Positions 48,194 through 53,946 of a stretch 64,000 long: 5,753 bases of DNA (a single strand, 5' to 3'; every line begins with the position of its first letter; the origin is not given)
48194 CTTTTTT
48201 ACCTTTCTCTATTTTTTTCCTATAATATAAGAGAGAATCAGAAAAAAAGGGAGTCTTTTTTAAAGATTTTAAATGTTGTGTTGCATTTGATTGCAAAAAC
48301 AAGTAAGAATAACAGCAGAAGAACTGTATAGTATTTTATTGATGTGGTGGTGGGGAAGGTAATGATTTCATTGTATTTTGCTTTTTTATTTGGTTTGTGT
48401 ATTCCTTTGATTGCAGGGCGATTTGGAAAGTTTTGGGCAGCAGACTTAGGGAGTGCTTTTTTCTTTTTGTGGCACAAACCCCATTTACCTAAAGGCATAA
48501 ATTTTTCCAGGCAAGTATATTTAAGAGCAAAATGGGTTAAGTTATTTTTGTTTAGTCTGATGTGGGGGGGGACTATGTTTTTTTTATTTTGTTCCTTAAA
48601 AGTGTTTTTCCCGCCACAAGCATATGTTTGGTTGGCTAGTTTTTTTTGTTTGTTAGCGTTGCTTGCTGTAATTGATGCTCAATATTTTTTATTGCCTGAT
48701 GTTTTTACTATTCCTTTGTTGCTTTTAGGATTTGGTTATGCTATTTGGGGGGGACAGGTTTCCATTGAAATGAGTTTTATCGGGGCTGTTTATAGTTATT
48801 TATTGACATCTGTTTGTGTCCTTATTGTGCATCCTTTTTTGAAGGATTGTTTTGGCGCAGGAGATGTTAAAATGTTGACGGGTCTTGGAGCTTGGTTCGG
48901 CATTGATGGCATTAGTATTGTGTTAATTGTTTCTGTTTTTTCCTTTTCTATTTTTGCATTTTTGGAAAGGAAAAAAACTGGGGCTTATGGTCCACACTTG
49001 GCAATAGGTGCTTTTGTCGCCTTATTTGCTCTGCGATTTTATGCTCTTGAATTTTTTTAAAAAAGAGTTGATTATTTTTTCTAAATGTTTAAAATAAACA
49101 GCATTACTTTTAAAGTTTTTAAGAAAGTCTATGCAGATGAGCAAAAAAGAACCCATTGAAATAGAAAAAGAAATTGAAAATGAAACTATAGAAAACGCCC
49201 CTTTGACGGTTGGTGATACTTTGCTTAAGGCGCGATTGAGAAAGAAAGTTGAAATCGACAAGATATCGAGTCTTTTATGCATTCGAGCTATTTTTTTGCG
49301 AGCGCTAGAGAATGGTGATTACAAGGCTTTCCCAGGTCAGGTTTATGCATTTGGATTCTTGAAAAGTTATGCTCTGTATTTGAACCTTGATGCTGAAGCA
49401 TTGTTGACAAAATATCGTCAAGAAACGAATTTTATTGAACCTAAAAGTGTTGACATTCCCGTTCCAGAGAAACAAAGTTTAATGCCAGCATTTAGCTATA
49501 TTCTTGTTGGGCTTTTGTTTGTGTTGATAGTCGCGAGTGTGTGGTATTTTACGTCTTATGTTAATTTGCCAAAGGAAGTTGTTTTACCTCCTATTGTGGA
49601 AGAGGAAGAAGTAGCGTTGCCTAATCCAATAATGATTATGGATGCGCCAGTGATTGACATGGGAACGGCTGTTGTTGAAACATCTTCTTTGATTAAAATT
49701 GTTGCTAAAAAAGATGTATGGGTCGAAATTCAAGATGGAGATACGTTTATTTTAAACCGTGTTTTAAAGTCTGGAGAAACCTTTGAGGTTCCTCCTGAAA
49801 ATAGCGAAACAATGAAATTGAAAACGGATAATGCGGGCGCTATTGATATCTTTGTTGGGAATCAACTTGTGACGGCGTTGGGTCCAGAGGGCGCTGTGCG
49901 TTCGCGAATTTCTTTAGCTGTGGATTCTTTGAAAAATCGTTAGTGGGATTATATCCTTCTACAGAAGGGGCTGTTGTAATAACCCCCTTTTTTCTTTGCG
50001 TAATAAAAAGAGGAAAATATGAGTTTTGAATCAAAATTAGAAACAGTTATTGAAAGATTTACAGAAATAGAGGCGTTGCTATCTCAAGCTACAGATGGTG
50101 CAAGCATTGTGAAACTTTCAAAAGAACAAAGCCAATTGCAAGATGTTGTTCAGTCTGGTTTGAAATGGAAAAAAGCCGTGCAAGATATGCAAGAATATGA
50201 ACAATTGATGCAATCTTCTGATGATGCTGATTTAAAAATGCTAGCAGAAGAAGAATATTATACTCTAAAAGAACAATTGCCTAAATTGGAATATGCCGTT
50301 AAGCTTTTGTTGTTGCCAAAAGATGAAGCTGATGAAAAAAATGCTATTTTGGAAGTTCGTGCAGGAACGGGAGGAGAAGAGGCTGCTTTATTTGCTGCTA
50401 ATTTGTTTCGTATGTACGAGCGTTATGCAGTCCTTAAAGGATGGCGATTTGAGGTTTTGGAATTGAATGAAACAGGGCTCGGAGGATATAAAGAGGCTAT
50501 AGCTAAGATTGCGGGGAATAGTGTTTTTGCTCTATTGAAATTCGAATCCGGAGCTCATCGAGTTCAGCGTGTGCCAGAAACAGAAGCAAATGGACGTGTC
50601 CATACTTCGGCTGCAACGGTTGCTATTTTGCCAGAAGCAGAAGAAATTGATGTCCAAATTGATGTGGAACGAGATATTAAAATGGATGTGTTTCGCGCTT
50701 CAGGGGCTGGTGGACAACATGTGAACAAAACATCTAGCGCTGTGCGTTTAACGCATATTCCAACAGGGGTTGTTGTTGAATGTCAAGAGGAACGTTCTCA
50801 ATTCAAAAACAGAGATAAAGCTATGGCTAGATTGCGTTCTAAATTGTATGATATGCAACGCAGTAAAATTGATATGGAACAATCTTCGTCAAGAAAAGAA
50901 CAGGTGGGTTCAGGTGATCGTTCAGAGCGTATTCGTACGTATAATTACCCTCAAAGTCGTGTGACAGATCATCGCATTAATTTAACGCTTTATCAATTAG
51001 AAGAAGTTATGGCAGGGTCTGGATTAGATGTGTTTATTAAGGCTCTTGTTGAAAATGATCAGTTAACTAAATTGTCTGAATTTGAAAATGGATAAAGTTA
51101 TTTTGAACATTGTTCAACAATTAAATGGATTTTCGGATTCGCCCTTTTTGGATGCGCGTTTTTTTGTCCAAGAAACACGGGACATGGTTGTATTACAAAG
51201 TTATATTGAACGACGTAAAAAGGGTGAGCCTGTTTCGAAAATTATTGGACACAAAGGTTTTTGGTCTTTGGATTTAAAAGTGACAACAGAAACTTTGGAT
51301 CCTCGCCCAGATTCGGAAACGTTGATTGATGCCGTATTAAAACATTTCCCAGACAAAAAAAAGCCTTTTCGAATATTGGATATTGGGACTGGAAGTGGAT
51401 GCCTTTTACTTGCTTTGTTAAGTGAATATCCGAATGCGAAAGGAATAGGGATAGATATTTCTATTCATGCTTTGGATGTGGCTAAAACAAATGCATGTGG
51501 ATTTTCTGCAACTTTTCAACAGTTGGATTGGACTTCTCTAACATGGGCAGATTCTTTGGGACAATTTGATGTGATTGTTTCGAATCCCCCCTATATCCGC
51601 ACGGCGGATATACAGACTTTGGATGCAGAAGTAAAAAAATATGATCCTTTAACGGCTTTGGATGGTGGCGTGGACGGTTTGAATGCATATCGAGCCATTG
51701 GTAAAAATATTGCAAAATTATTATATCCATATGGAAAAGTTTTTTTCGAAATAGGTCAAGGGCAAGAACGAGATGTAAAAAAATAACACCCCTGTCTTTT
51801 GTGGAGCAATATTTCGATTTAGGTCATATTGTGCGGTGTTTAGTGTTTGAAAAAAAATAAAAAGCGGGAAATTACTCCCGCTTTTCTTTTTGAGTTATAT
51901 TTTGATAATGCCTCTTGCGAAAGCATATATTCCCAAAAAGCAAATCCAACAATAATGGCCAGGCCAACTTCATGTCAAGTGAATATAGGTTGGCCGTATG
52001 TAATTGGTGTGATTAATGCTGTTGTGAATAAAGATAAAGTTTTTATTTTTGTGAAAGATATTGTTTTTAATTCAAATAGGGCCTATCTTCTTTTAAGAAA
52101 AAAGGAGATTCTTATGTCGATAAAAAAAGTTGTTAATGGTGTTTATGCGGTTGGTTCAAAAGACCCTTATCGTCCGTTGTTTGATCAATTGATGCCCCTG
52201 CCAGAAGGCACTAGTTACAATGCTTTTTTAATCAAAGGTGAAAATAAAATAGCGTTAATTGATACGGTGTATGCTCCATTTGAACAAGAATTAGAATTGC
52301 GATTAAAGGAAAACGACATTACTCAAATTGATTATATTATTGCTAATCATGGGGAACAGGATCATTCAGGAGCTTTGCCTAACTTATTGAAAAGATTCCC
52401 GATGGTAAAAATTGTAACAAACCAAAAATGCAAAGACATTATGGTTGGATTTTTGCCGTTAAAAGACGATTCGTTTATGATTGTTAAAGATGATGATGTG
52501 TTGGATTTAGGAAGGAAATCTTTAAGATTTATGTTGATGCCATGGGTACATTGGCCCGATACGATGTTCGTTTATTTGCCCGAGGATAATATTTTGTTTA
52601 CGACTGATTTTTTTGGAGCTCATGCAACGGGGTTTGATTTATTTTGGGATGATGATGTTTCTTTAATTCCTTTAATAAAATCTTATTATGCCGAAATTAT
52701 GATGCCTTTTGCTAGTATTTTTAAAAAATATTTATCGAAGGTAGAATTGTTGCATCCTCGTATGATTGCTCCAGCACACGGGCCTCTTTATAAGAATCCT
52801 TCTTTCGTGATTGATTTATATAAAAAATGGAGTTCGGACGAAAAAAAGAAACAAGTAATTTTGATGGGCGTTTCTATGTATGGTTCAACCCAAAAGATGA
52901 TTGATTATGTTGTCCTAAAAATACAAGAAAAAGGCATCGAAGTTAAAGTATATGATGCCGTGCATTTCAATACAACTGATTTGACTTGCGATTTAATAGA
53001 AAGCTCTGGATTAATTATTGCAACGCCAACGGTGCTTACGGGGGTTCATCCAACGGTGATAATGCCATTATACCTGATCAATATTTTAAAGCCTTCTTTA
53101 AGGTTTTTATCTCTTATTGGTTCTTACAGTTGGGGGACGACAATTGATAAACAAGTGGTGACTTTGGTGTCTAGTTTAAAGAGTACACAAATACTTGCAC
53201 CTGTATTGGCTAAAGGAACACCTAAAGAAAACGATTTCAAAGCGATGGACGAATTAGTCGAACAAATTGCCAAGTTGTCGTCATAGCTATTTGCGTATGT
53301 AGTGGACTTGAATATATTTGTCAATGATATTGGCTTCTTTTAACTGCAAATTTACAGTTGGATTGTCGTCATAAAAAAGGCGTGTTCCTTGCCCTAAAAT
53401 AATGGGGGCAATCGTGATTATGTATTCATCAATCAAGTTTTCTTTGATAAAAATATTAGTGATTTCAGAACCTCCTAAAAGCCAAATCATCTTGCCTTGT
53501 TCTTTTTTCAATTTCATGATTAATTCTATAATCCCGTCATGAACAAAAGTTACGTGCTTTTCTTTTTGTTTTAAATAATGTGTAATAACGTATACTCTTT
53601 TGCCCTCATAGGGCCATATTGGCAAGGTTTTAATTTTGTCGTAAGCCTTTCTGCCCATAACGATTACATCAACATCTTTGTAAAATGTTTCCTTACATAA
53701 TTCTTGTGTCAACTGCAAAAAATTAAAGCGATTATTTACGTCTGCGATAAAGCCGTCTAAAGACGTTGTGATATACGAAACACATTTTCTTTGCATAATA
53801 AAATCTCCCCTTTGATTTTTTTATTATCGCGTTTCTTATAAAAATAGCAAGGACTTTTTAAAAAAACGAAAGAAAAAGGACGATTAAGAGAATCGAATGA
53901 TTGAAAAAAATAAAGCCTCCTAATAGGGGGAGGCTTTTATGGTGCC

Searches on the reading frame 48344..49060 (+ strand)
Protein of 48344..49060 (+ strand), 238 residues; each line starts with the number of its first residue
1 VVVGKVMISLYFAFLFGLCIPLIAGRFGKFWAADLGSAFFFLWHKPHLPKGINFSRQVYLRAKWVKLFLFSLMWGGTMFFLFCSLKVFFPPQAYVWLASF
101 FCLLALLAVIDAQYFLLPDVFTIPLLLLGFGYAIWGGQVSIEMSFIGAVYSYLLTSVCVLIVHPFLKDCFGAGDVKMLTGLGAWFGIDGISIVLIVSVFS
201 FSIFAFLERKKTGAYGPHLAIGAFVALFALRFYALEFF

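Call 19: search_protein_families(library=pfam, proteins=[window:48344-49060:+], max_evalue=0.001)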
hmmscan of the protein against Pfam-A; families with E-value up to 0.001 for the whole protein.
window:48344-49060:+ (238 aa): 1 family
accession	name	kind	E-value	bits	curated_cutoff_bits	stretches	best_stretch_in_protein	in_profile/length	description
PF01478.23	Peptidase_A24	-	1.4e-16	61.3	26.5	1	100-205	3-103/104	Type IV leader peptidase family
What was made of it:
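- On Type IV pilin / type IV filament subunit: Peptidase_A24 at 48344-49060, E 1.4e-16 (call 19).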

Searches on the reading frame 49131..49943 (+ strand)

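Call 19: search_protein_families(library=pfam, proteins=[window:49131-49943:+], max_evalue=0.001)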
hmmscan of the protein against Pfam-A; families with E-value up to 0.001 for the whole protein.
window:49131-49943:+ (270 aa): 3 families
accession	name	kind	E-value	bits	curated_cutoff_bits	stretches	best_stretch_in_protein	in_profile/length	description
PF13413.12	HTH_25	-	4.6e-17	62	24.6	1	31-90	2-61/62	Helix-turn-helix domain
PF13464.11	RodZ_C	-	1.8e-10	41.1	23.9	1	190-259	2-70/72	RodZ C-terminal domain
PF12844.13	HTH_19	-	7.1e-06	26.3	30.2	1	31-95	4-62/64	Helix-turn-helix domain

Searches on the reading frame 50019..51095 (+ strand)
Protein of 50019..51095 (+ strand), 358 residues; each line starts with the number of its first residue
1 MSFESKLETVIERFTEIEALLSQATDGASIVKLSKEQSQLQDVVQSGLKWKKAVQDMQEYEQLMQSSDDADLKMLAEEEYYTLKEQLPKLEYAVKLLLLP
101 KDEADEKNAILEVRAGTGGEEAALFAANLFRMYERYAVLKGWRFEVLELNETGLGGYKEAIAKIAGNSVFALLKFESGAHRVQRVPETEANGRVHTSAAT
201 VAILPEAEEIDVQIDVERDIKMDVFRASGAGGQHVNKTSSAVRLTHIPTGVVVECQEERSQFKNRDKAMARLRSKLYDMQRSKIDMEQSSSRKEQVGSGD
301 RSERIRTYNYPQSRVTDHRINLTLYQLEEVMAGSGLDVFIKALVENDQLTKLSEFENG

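Call 19: search_protein_families(library=pfam, proteins=[window:50019-51095:+], max_evalue=0.001)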
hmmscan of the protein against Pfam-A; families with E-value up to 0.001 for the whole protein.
window:50019-51095:+ (358 aa): 2 families
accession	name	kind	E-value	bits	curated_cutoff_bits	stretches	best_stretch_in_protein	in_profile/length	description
PF03462.23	PCRF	-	8.9e-67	225.1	24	1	12-201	3-194/194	PCRF domain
PF00472.26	RF-1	-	3.3e-43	146.8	35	1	209-319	2-116/116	RF-1 domain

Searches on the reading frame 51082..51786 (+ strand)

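Call 19: search_protein_families(library=pfam, proteins=[window:51082-51786:+], max_evalue=0.001)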
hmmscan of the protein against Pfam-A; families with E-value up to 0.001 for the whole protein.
window:51082-51786:+ (234 aa): 9 families
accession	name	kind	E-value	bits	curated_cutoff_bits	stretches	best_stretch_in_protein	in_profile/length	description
PF13847.12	Methyltransf_31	-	4.4e-13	49.6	27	1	95-178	4-82/145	Methyltransferase domain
PF13649.12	Methyltransf_25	-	2.1e-11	44.8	27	1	98-182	1-87/97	Methyltransferase domain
PF05175.20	MTS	-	4.2e-11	43.2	23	1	85-176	23-113/170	Methyltransferase small domain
PF08242.18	Methyltransf_12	-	3.7e-08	34.4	30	1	99-168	1-72/98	Methyltransferase domain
PF13489.12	Methyltransf_23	-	1.1e-07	32.2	27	1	79-168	7-88/164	Methyltransferase domain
PF08241.18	Methyltransf_11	-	1.1e-06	29.7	21.2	1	99-168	1-67/95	Methyltransferase domain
PF07669.17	Eco57I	-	7.1e-06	26.7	25.3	1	146-180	57-93/171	Eco57I restriction-modification methylase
PF06325.19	PrmA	-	3.3e-05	24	22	1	95-168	162-233/296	Ribosomal protein L11 methyltransferase (PrmA)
PF01170.24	UPF0020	-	0.0002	21.6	22.3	1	118-173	76-133/197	RMKL-like, methyltransferase domain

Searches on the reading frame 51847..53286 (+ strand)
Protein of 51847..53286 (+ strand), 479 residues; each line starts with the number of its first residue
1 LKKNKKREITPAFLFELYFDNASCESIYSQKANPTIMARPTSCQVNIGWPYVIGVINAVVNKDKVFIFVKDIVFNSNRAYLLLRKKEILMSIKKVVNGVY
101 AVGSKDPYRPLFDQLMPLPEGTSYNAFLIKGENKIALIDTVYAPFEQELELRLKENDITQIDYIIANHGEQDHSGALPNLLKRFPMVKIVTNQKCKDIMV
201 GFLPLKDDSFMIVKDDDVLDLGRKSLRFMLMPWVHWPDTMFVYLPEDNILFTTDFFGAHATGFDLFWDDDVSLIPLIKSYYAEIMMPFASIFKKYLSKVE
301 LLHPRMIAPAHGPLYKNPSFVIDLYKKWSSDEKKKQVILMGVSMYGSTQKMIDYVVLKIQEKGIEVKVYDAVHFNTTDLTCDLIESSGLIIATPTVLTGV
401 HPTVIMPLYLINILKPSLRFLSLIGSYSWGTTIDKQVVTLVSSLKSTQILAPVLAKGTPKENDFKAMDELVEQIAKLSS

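Call 19: search_protein_families(library=pfam, proteins=[window:51847-53286:+], max_evalue=0.001)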
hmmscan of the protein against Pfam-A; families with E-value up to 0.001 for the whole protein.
window:51847-53286:+ (479 aa): 2 families
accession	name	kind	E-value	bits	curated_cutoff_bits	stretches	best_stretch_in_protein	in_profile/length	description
PF19583.5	ODP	-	5.3e-22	79.1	27.2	1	124-312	3-194/194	ODP family beta lactamase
PF00753.33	Lactamase_B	-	1.5e-13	51.5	22.7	1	123-273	5-162/196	Metallo-beta-lactamase superfamily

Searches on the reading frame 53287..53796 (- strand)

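Call 29: search_protein_families(library=pfam, proteins=[window:53287-53796:-], max_evalue=0.001)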
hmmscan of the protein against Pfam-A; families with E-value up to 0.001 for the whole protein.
window:53287-53796:- (169 aa): 2 families
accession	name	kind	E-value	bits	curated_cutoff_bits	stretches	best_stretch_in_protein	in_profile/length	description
PF01872.23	RibD_C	-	1.6e-17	64.4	24.1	1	40-160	70-193/197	RibD C-terminal domain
PF00186.24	DHFR_1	-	4.5e-05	23.7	25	1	44-118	39-106/159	Dihydrofolate reductase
